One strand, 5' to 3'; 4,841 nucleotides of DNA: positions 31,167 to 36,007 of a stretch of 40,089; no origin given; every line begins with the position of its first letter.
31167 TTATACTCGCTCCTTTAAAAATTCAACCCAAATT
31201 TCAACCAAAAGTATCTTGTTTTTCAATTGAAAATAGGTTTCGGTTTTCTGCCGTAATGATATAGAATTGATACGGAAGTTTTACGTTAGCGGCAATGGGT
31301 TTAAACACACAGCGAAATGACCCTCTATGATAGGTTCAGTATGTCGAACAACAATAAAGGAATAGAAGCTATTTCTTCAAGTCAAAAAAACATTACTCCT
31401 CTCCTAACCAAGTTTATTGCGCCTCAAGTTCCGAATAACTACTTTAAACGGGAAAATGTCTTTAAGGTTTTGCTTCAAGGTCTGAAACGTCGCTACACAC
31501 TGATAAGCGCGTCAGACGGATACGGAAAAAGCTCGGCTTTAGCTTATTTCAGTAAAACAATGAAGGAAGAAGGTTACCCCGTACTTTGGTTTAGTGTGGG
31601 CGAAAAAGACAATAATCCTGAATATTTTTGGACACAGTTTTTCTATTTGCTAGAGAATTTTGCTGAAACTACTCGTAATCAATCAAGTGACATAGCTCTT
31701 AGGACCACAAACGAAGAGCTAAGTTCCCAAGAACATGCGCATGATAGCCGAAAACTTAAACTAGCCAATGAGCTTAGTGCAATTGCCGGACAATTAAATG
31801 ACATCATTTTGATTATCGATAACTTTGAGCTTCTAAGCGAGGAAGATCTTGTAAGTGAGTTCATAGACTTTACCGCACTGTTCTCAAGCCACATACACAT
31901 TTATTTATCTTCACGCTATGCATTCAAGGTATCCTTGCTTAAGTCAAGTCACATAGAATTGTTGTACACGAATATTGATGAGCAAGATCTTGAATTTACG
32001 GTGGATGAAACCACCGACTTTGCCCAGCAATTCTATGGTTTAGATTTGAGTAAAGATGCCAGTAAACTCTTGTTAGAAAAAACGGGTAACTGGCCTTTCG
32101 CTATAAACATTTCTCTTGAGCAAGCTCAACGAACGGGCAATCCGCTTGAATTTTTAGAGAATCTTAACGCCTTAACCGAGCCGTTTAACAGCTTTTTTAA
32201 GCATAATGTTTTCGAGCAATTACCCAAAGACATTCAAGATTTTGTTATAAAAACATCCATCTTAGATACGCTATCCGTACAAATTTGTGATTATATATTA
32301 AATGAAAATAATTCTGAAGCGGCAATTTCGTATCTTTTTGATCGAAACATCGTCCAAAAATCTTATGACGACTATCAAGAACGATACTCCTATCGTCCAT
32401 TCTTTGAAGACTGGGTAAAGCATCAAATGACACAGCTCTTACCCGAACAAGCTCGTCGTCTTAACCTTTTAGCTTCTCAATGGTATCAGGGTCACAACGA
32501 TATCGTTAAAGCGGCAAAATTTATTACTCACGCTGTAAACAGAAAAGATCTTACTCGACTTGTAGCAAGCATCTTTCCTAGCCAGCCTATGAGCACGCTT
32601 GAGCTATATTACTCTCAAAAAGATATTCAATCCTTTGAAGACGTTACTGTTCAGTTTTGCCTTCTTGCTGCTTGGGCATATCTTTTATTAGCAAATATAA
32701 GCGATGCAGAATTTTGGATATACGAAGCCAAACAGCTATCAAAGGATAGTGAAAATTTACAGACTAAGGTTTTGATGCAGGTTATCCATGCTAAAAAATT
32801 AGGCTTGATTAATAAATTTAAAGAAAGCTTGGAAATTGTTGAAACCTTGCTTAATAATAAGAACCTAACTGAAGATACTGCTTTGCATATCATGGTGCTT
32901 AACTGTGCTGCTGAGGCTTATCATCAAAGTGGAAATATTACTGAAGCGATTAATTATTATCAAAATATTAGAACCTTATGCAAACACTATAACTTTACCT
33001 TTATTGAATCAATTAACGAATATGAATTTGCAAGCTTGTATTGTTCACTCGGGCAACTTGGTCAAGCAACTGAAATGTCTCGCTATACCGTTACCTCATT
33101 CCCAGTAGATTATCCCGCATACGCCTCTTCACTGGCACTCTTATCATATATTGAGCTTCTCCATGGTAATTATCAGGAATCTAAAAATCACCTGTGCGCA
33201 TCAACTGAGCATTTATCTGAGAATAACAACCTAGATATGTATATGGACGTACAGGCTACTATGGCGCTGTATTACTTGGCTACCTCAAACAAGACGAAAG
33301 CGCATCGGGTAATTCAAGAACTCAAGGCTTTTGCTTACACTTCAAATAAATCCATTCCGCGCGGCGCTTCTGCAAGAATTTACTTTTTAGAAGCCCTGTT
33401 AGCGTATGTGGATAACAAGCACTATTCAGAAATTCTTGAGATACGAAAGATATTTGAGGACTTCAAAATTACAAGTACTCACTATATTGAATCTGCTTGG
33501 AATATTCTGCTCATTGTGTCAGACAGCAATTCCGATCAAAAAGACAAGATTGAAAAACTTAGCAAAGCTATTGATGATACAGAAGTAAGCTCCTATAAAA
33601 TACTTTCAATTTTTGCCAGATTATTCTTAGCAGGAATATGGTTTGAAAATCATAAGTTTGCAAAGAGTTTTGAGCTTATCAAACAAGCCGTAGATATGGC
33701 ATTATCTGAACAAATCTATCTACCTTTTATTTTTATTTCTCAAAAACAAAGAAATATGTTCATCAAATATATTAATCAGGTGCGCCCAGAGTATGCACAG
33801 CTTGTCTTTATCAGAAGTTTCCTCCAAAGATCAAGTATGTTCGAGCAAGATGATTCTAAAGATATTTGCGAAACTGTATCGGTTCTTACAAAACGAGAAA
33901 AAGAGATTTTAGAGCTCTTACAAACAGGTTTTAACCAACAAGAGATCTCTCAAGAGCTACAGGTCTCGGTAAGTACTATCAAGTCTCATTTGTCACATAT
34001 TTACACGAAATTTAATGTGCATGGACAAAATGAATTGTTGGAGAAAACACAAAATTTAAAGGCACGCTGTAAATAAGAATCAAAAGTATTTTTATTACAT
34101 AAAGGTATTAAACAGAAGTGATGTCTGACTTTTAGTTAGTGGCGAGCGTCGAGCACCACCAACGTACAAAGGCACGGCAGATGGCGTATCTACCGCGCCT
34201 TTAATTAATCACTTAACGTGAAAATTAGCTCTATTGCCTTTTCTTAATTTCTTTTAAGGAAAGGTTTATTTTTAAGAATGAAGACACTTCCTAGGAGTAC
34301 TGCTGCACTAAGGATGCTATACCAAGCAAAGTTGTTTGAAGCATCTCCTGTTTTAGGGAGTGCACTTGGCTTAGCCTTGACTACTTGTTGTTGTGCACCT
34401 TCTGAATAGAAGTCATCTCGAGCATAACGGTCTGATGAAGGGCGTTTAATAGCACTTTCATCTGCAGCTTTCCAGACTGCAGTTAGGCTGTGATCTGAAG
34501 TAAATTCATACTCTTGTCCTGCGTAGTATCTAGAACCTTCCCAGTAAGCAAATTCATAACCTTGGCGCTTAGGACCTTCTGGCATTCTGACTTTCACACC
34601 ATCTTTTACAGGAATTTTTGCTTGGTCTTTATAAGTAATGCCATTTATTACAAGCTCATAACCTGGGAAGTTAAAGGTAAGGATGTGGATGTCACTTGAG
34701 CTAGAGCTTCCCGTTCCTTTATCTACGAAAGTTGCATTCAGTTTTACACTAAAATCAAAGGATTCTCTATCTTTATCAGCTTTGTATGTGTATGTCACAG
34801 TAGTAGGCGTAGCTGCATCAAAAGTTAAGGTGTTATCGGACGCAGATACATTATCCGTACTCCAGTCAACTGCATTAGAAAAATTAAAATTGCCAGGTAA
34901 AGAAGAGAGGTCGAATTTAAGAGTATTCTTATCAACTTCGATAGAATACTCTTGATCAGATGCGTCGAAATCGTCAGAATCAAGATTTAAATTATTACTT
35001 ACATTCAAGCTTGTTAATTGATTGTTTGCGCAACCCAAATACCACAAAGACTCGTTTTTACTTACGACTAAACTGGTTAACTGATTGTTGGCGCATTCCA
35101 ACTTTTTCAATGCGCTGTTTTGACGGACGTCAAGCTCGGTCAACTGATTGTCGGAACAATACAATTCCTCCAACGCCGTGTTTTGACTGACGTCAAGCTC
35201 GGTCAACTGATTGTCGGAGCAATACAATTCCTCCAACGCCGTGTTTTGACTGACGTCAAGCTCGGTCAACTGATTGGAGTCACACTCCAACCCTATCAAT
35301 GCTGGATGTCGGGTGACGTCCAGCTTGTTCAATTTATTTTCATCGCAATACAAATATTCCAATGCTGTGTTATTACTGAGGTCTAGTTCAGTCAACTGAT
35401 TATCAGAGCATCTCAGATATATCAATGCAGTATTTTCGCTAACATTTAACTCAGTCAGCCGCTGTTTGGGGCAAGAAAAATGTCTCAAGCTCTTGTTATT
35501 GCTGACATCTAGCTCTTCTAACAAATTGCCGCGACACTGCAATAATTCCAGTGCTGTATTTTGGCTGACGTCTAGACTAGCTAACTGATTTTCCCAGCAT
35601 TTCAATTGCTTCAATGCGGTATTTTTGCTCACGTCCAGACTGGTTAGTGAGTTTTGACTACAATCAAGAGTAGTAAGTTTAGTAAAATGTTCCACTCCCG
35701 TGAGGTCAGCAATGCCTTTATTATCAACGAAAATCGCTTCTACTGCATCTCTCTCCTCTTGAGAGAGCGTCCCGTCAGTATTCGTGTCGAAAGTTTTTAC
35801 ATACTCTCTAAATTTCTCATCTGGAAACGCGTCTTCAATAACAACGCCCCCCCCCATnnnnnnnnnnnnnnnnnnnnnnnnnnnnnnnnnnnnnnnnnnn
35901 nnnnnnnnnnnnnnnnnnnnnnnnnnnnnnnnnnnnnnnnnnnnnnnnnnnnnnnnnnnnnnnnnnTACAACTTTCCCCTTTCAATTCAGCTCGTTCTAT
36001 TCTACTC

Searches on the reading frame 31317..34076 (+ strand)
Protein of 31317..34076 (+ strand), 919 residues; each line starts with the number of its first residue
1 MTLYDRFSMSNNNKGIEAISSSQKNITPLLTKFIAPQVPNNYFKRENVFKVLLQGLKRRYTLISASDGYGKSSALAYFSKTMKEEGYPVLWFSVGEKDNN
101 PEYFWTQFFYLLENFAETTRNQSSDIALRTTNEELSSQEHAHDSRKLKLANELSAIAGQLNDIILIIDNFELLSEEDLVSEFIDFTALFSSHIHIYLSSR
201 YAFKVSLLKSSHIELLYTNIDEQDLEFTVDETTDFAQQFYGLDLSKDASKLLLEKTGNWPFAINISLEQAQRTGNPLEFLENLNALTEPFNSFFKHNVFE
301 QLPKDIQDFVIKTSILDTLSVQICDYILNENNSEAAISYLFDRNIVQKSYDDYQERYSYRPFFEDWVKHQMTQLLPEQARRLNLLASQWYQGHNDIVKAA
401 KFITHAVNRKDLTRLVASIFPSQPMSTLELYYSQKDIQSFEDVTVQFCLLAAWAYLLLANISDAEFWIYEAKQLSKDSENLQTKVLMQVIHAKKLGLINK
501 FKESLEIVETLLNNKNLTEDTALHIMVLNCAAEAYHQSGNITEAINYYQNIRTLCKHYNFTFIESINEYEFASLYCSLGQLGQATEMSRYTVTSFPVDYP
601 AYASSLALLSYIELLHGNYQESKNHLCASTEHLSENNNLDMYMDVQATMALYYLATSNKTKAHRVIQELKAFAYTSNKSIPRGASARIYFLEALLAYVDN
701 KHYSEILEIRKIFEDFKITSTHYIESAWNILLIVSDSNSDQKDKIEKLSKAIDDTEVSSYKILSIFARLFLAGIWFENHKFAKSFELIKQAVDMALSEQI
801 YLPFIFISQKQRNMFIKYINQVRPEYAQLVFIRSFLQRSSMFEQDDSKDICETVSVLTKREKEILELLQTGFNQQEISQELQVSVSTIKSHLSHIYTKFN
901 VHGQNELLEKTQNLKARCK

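Call 26: search_protein_families(library=pfam, proteins=[window:31317-34076:+], max_evalue=0.001)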
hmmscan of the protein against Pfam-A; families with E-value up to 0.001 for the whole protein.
window:31317-34076:+ (919 aa): 7 families
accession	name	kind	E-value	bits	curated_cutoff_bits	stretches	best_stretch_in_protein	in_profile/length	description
PF00196.25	GerE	-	3e-15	56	23.5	1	855-907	1-53/57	Bacterial regulatory proteins, luxR family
PF08281.18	Sigma70_r4_2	-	2.5e-06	27.5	25.7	1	854-895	8-50/54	Sigma-70, region 4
PF14493.12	HTH_40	-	8.1e-05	23.3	27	1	863-898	4-39/89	Helix-turn-helix domain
PF04545.22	Sigma70_r4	-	8.9e-05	22.4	24.1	1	855-893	3-42/50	Sigma-70, region 4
PF17874.7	TPR_MalT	-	0.00048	19.9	45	0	452-674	47-271/336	MalT-like TPR region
PF08279.18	HTH_11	-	0.00084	19.6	25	0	860-893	1-37/55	HTH domain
PF13401.12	AAA_22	-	0.00089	20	27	0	59-188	6-110/130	AAA domain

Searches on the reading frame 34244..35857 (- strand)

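Call 26: search_protein_families(library=pfam, proteins=[window:34244-35857:-], max_evalue=0.001)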
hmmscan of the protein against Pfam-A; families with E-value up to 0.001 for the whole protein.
window:34244-35857:- (537 aa): 8 families
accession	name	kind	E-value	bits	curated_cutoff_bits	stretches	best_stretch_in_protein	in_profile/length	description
PF12799.13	LRR_4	-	4.6e-21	74.8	27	4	228-263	2-39/44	Leucine Rich repeats (2 copies)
PF23952.1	LRR_EndoS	-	1.5e-07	32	27.9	1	11-126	1-107/116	Endo-beta-N-acetylglucosaminidase EndoS LRR domain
PF24814.1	WD40_Prp19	-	3.9e-05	23.3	320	1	74-285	34-246/281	Prp19 WD40 domain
PF24807.1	WD40_CDC20-Fz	-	0.00012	22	200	0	186-288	64-166/292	CDC20/Fizzy WD40 domain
PF25013.1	LRR_Zer-1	-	0.00025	21.6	27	0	154-276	9-134/137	Zer-1-like, Leucine-rich repeats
PF00560.39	LRR_1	-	0.00026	21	20.6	0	60-74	1-15/23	Leucine Rich Repeat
PF09479.16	Flg_new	-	0.00083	19.9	27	1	405-459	8-63/65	Listeria-Bacteroides repeat domain (List_Bact_rpt)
PF24796.1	WDR55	-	0.00089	18.8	200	1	119-302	41-223/296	WDR55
